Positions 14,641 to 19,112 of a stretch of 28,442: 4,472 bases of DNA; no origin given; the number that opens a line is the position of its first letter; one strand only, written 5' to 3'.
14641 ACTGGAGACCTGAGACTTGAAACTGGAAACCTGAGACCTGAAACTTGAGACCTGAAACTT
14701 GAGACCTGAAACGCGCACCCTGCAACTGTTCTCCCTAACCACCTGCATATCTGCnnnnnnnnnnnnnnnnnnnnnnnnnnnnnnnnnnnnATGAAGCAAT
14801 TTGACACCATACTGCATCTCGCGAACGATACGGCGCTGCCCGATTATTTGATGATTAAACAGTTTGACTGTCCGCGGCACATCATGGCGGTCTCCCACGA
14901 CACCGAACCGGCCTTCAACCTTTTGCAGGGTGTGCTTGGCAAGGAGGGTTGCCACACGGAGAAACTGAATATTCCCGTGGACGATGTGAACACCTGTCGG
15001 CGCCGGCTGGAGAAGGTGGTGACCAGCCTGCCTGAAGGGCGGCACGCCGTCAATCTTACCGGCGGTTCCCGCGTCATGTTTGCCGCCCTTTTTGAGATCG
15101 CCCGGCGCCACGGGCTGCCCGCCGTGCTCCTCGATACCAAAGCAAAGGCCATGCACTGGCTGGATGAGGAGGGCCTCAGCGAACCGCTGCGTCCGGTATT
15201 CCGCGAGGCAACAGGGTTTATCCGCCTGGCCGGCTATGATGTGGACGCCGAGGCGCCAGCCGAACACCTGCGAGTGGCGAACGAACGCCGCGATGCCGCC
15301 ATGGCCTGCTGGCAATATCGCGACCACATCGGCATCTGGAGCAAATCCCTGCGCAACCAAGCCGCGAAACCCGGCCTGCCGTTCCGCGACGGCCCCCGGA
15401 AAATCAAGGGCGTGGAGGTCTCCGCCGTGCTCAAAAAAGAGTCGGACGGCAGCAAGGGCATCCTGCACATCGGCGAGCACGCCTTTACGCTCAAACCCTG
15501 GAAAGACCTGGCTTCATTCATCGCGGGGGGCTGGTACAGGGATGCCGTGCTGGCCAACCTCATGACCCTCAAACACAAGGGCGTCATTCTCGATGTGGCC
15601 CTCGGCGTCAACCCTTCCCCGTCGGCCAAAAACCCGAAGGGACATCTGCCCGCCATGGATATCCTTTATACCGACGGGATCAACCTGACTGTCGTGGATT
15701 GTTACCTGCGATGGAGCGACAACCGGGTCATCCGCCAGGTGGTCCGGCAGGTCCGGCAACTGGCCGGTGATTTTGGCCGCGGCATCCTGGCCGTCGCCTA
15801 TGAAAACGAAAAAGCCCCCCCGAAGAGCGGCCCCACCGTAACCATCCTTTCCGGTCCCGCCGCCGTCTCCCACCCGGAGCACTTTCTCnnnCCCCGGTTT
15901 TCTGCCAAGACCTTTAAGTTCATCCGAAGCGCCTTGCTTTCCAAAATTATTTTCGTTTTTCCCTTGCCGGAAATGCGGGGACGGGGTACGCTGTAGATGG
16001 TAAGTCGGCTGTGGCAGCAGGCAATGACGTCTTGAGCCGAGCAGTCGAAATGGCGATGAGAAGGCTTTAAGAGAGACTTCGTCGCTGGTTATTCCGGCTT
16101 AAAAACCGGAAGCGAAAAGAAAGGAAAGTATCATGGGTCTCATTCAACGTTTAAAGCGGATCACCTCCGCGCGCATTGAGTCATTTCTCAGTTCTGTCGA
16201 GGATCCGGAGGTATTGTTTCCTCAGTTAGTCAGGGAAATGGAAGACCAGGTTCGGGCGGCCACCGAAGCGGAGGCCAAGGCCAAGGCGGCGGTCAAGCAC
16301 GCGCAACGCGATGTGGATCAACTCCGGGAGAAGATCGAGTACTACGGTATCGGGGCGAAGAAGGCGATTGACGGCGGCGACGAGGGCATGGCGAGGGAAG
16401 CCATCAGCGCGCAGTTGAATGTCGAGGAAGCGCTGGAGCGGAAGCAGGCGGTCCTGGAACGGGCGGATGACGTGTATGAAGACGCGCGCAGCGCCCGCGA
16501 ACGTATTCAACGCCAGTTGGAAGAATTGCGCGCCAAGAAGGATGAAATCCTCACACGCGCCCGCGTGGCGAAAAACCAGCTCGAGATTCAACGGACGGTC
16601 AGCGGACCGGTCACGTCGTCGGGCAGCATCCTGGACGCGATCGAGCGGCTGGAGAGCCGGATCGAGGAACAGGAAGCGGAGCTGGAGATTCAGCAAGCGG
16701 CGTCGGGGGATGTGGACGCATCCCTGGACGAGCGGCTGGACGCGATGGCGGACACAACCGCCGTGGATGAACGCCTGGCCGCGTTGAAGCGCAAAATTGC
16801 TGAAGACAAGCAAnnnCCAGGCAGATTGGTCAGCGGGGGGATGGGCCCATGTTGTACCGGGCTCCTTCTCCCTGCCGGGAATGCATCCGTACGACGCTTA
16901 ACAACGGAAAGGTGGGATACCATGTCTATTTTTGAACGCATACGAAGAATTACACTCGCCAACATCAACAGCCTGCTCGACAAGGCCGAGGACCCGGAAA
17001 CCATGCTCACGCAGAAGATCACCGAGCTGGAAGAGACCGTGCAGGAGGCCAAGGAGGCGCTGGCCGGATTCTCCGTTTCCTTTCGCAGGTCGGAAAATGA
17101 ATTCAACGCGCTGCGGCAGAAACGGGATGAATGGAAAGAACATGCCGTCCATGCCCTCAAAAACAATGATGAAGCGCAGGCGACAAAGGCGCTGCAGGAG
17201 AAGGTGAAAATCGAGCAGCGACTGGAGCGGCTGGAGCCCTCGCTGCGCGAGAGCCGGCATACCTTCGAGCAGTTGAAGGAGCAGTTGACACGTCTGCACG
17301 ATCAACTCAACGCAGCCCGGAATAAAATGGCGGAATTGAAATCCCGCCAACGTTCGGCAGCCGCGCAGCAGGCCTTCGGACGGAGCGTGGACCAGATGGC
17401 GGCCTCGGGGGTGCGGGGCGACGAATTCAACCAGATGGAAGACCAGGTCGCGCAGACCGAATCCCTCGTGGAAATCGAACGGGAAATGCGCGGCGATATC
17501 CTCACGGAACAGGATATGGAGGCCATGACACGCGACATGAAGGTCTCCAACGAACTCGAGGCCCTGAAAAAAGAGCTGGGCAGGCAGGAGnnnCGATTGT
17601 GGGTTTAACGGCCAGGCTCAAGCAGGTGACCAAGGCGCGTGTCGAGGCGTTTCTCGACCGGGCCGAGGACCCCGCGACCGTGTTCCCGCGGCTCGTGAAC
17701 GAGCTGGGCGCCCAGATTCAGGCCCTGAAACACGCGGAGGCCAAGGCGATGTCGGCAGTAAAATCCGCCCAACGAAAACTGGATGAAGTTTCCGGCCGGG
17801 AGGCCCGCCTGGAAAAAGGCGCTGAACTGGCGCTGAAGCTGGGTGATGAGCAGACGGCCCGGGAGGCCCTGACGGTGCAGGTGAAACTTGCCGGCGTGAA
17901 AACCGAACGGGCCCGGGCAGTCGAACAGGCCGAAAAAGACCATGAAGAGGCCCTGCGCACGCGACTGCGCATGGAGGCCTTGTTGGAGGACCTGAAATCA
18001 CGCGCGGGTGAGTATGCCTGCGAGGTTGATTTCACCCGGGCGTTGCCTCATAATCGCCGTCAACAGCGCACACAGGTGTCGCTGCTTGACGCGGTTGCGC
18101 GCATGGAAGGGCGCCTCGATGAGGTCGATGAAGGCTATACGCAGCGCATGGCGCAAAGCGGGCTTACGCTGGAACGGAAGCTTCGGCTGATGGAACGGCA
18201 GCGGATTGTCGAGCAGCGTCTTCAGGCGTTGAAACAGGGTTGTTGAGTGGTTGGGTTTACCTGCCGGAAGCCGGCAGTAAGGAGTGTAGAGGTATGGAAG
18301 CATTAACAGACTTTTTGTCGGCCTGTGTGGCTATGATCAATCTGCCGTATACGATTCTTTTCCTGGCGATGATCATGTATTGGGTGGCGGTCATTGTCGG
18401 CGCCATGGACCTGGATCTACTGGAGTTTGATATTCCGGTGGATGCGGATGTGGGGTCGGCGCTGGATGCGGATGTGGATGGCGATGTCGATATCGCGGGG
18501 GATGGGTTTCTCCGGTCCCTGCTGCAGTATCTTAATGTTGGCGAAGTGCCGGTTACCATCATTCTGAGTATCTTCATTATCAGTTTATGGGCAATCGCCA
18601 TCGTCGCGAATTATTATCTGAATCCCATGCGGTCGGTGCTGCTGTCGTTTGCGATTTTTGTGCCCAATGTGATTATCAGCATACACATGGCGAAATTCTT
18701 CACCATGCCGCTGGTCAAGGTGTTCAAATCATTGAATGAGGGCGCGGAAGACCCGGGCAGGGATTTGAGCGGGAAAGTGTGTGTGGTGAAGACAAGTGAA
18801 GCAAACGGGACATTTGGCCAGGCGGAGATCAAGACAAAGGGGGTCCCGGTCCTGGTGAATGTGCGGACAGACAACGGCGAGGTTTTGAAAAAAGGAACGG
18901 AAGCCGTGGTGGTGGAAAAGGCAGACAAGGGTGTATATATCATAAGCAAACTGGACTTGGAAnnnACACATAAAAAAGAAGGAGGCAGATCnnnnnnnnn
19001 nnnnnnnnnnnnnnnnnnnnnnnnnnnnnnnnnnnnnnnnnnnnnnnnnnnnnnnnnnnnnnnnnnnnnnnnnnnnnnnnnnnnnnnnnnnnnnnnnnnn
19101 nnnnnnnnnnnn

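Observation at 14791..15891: Orphan CARF + Card1/Can2-like (DUF1887) protein with apparently non-canonical nuclease motif, immediately upstream of the PspA cluster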

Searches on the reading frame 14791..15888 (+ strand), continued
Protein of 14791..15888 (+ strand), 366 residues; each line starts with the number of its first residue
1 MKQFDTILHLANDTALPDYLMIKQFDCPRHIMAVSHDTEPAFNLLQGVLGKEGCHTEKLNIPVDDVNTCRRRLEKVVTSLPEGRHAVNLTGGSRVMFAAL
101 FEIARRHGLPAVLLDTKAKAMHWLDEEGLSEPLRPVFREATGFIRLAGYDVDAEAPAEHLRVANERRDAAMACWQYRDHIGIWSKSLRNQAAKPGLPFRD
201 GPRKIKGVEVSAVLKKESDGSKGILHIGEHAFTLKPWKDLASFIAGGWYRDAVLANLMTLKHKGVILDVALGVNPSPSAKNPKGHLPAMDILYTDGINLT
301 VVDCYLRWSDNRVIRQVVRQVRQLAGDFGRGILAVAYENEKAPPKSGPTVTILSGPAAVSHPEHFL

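Call 75: list_cluster_members(proteins=[window:14791-15888:+, window:14755-15888:+, P0001, P0005])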
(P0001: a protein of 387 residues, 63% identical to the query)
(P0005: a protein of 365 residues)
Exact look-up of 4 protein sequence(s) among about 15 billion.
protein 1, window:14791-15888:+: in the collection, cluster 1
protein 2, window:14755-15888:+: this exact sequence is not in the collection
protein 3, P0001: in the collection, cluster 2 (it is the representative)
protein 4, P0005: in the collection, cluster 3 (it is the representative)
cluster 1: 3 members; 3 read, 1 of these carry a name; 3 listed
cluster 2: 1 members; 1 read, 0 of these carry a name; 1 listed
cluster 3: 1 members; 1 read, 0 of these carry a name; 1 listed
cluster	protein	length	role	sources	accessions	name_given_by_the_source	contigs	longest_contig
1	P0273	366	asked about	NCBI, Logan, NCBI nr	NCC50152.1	MAG: DUF1887 family protein [Spartobacteria bacterium] | DUF1887 family protein [Spartobacteria bacterium]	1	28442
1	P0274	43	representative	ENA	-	-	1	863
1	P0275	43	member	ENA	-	-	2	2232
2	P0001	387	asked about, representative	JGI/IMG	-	-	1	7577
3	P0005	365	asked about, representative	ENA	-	-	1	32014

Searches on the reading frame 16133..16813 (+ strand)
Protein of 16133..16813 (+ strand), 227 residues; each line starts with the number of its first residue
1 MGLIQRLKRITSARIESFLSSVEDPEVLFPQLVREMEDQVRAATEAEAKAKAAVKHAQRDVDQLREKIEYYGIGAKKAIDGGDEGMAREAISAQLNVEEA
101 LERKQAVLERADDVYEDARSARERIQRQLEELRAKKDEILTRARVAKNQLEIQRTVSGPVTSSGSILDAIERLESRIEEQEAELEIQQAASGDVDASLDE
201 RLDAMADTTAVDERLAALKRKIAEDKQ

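Call 7: search_protein_families(library=pfam, proteins=[window:16133-16813:+], max_evalue=0.001)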
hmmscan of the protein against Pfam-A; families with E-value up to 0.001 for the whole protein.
window:16133-16813:+ (227 aa): 1 family
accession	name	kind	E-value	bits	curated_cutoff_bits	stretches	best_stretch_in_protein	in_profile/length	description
PF04012.17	PspA_IM30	-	2.7e-30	106.1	33.9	1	3-221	2-217/220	PspA/IM30 family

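Call 31: find_homologous_proteins(query=window:16133-16813:+, max_evalue=1e-20)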
Query window:16133-16813:+ (227 aa): 324 proteins with E <= 1e-20 among 3168 candidates; the best 120 are listed.
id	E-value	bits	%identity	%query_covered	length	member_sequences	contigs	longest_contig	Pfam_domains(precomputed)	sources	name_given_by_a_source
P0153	7.2e-127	439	100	100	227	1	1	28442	PF04012.18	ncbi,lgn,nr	ncbi:MAG: PspA/IM30 family protein [Spartobacteria bacterium]|nr:PspA/IM30 family protein [Spartobac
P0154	2.9e-88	313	70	98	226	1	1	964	PF04012.18,PF27865.1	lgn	-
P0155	8.8e-85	302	91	74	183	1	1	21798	PF04012.18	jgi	-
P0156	3.2e-68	248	59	96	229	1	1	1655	PF04012.18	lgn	-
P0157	3.8e-67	244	57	100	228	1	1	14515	PF04012.18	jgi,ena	-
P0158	7.0e-67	243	59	100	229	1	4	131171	PF04012.18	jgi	-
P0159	5.3e-66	240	59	97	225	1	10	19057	PF04012.18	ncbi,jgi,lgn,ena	-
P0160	2.6e-65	238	59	97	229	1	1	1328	PF04012.18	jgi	jgi:phage shock protein A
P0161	3.3e-65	238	59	97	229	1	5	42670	PF04012.18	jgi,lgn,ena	-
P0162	1.4e-64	236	58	97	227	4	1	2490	PF04012.18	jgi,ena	-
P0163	7.9e-64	233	57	100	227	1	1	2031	PF04012.18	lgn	-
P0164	8.5e-64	233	58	97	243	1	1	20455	PF04012.18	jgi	jgi:phage shock protein A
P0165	4.8e-63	231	55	98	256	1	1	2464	PF04012.18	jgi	jgi:phage shock protein A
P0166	7.0e-63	230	57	98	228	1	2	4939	PF04012.18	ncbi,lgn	-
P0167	1.7e-62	229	58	97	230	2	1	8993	PF04012.18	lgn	-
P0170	4.1e-62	228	56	98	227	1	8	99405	PF04012.18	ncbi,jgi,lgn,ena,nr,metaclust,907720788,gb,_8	ncbi:MAG TPA: hypothetical protein DCS43_10790 [Verrucomicrobia bacterium]|nr:hypothetical protein [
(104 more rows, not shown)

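Call 32: find_encoding_contigs(protein=P0155, flank=10000, max_places=3)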
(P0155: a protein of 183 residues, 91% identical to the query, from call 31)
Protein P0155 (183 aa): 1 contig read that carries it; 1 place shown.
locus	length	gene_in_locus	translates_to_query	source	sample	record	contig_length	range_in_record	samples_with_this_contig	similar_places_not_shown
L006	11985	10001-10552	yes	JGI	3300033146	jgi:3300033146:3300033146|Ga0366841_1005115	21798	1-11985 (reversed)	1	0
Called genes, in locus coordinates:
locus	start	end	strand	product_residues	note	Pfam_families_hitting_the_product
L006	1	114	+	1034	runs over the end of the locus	PF00873:ACR_tran, PF03176:MMPL (weak)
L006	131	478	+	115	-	PF00543:P-II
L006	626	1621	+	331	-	-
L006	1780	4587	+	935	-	PF13432:TPR_16 (faint), PF13525:YfiO (weak), PF24575:TPR_Slam (faint), PF25062:ARM_TT21_N (faint), PF00515:TPR_1 (faint), PF07719:TPR_2 (faint), PF13174:TPR_6 (faint), PF12895:ANAPC3 (weak), +6 more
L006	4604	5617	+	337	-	-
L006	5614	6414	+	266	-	PF01618:MotA_ExbB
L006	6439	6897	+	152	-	PF02472:ExbD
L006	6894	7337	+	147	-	PF02472:ExbD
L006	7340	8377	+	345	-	-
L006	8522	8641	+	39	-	-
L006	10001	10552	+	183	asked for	PF04012:PspA_IM30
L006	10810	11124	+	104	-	-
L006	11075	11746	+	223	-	PF04012:PspA_IM30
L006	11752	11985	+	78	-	?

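Call 33: find_encoding_contigs(protein=P0158, flank=10000, max_places=2)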
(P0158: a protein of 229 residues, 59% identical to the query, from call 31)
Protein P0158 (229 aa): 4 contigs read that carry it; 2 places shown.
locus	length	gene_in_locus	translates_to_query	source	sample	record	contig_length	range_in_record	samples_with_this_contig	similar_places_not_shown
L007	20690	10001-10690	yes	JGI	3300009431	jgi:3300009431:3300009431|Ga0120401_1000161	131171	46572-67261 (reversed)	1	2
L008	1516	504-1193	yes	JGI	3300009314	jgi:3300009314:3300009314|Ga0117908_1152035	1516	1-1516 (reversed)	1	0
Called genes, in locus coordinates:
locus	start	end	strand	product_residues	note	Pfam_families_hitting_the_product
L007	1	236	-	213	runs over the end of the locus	-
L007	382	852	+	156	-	-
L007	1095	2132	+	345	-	PF05116:S6PP, PF08282:Hydrolase_3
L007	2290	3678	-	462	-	PF00072:Response_reg, PF00158:Sigma54_activat, PF14532:Sigma54_activ_2, PF00004:AAA (weak), PF07728:AAA_5, PF25601:AAA_lid_14, PF02954:HTH_8 (weak)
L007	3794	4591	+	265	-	PF03807:F420_oxidored, PF14748:P5CR_dimer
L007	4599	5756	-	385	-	PF02771:Acyl-CoA_dh_N, PF02770:Acyl-CoA_dh_M, PF00441:Acyl-CoA_dh_1, PF22924:ACOX_C_alpha1, PF08028:Acyl-CoA_dh_2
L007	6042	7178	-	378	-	PF00465:Fe-ADH, PF13685:Fe-ADH_2 (weak), PF25137:ADH_Fe_C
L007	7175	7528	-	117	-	PF00190:Cupin_1 (weak), PF07883:Cupin_2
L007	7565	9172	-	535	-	PF13243:SQHop_cyclase_C (faint)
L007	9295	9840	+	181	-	-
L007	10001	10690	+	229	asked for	PF04012:PspA_IM30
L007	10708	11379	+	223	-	PF04012:PspA_IM30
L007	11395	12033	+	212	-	-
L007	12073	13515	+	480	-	PF01145:Band_7, PF15975:Flot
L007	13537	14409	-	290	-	PF00231:ATP-synt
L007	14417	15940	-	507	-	PF02874:ATP-synt_ab_N, PF00006:ATP-synt_ab, PF06745:ATPase (faint), PF00306:ATP-synt_ab_C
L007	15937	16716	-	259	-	PF00430:ATP-synt_B, PF00213:OSCP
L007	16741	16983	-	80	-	PF00137:ATP-synt_C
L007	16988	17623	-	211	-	PF00119:ATP-synt_A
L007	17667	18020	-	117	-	PF12966:AtpR (weak)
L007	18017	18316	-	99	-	PF09527:ATPase_gene1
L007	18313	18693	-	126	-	PF02823:ATP-synt_DE_N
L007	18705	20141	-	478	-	PF02874:ATP-synt_ab_N, PF00006:ATP-synt_ab, PF22919:ATP-synt_VA_C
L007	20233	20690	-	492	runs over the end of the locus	PF00158:Sigma54_activat, PF25601:AAA_lid_14 (weak)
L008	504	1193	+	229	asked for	PF04012:PspA_IM30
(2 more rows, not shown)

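Call 34: find_encoding_contigs(protein=P0170, flank=10000, max_places=2)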
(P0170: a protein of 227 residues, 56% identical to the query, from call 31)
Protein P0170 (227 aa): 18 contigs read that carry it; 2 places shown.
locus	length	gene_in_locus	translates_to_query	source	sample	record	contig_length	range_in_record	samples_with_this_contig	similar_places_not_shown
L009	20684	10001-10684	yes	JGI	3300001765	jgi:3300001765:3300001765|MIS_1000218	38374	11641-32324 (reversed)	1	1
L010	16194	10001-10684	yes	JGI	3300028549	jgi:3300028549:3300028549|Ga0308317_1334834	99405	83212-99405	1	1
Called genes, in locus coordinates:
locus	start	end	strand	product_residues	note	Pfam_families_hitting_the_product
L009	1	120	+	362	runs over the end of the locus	PF01208:URO-D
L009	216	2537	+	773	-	PF13802:Gal_mutarotas_2, PF01055:Glyco_hydro_31_2nd, PF21365:Glyco_hydro_31_3rd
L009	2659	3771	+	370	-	PF14307:Glyco_tran_WbsX, PF16317:Glyco_hydro_99 (faint)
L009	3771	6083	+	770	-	PF19805:DUF6288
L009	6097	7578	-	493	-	PF08668:HDOD, PF13185:GAF_2 (weak)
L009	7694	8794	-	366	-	PF01408:GFO_IDH_MocA, PF02894:GFO_IDH_MocA_C, PF22725:GFO_IDH_MocA_C3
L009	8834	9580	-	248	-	PF06283:ThuA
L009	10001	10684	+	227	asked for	PF04012:PspA_IM30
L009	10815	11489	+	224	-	PF04012:PspA_IM30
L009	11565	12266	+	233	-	PF04012:PspA_IM30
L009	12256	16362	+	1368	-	-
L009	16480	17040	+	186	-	PF01694:Rhomboid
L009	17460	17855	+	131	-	PF04186:FxsA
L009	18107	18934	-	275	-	PF13646:HEAT_2 (weak)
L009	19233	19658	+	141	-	-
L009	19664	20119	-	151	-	-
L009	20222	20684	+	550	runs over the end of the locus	PF02878:PGM_PMM_I, PF02879:PGM_PMM_II, PF02880:PGM_PMM_III, PF00408:PGM_PMM_IV (weak)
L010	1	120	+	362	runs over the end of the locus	PF01208:URO-D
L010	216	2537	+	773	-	PF13802:Gal_mutarotas_2, PF01055:Glyco_hydro_31_2nd, PF21365:Glyco_hydro_31_3rd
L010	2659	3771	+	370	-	PF14307:Glyco_tran_WbsX, PF16317:Glyco_hydro_99 (faint)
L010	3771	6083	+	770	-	PF19805:DUF6288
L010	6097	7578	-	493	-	PF08668:HDOD, PF13185:GAF_2 (weak)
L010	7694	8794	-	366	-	PF01408:GFO_IDH_MocA, PF02894:GFO_IDH_MocA_C, PF22725:GFO_IDH_MocA_C3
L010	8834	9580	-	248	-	PF06283:ThuA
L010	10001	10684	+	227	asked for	PF04012:PspA_IM30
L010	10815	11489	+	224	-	PF04012:PspA_IM30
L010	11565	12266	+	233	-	PF04012:PspA_IM30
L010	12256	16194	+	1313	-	?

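Call 69: search_protein_families(library=padloc, proteins=[window:16133-16813:+], max_evalue=0.0001)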
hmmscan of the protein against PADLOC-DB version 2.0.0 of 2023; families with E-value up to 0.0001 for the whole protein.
window:16133-16813:+ (227 aa): 0 families

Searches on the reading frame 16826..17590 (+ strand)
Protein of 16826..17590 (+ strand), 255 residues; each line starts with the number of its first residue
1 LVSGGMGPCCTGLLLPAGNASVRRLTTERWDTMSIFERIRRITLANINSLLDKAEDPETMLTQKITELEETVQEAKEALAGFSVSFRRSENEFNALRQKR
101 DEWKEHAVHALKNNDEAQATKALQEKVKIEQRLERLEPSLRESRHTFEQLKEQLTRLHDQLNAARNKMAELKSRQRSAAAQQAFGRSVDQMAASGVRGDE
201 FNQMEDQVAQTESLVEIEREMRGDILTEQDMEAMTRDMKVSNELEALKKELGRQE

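Call 7: search_protein_families(library=pfam, proteins=[window:16826-17590:+], max_evalue=0.001)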
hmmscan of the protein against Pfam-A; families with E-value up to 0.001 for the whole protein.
window:16826-17590:+ (255 aa): 3 families
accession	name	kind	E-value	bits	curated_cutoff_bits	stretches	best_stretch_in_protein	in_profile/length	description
PF04012.17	PspA_IM30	-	1.6e-36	126.4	33.9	1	34-251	1-218/220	PspA/IM30 family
PF04102.17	SlyX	-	0.0009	20.3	30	1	130-187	2-59/67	SlyX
PF07926.17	TPR_MLP1_2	-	0.00095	19.6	36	1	44-163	7-128/129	TPR/MLP1/MLP2-like protein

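Call 30: find_related_loci(query=window:16826-17590:+, collection=genome_contigs, flank=10000)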
Query window:16826-17590:+ (255 aa) in genome_contigs; peptide patterns used: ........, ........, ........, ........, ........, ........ (x = any residue, [..] = any of these).
50 stretches matched a pattern; 2 encode a relative of the query (tblastn E <= 1e-3); 2 distinct loci.
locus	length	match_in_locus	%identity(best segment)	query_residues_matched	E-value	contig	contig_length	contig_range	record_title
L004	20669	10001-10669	27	25-248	2e-12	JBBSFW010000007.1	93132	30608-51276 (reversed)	MAG: Terriglobales bacterium isolate LS2_sbin.17 LS2_sbin.17_K_414116_L_93132_cov_11.0000, whole genome shotgun sequence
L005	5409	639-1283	28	33-239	6e-11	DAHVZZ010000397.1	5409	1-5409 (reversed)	MAG TPA_asm: Acidobacterium sp. isolate clean818 k141_534702, whole genome shotgun sequence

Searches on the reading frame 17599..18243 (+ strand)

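Call 7: search_protein_families(library=pfam, proteins=[window:17599-18243:+], max_evalue=0.001)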
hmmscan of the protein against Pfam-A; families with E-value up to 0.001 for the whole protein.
window:17599-18243:+ (215 aa): 1 family
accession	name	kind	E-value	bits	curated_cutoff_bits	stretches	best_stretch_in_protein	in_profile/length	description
PF04012.17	PspA_IM30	-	6.3e-11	42.7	33.9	1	5-175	4-176/220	PspA/IM30 family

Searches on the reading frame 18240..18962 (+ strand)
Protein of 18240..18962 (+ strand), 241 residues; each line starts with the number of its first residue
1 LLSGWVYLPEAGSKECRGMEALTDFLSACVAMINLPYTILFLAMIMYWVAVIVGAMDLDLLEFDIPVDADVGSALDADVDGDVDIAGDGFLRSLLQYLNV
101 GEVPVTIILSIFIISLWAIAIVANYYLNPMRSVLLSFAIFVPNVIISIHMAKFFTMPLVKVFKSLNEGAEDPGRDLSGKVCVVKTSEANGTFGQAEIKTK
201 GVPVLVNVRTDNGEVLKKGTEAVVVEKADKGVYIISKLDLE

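Call 7: search_protein_families(library=pfam, proteins=[window:18240-18962:+], max_evalue=0.001)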
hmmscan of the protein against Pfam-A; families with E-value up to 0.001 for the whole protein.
window:18240-18962:+ (241 aa): 1 family
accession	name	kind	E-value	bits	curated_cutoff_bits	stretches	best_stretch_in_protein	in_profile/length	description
PF21001.2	YqiJ_N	-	1.9e-05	25.3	23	1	40-132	11-95/116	Inner membrane protein YqiJ, N-terminal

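Call 59: search_protein_families(library=ncbifam, proteins=[window:18240-18962:+], max_evalue=0.01)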
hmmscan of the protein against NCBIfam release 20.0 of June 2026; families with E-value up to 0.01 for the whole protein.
window:18240-18962:+ (241 aa): 0 families

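Call 69: search_protein_families(library=padloc, proteins=[window:18240-18962:+], max_evalue=0.0001)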
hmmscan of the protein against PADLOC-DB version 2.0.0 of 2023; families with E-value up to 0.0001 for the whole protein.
window:18240-18962:+ (241 aa): 0 families
